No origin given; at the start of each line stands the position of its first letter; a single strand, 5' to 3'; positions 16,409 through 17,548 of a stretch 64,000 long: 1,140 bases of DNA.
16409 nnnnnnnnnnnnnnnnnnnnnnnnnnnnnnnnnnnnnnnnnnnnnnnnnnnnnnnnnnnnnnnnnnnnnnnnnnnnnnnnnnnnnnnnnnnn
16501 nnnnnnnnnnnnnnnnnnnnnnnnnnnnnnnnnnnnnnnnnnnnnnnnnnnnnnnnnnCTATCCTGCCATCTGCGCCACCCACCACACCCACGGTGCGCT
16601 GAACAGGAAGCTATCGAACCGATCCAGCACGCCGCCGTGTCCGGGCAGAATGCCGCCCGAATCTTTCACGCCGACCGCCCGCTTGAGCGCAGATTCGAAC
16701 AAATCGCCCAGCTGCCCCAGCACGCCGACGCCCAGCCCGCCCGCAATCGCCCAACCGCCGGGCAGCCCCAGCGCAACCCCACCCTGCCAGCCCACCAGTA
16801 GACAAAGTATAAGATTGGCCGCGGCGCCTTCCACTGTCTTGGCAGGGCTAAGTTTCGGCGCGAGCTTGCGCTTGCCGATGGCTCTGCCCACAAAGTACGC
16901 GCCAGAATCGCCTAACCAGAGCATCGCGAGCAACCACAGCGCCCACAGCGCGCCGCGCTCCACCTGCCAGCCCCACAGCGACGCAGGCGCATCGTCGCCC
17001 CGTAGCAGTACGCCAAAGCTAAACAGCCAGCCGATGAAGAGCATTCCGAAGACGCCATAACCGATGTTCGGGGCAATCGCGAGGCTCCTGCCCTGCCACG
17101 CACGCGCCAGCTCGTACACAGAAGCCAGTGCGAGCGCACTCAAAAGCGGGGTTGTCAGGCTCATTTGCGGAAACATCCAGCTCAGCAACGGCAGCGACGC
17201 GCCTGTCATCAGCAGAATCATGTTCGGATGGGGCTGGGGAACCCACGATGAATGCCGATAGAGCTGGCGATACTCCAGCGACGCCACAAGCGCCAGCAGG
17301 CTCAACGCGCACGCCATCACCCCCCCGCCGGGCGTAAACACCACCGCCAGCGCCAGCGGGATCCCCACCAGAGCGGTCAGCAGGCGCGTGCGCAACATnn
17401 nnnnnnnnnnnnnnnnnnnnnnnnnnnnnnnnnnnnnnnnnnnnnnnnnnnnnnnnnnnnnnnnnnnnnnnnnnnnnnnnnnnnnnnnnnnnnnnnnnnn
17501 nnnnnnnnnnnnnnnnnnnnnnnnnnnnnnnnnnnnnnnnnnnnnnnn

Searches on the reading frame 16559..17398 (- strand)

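Call 7: search_protein_families(library=pfam, proteins=[window:16559-17398:-], max_evalue=0.001)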
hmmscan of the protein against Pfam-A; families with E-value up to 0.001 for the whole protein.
window:16559-17398:- (279 aa): 1 family
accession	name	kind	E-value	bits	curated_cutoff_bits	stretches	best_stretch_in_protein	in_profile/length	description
PF01148.25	CTP_transf_1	-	4.5e-51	174.7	24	1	4-276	2-262/264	Cytidylyltransferase family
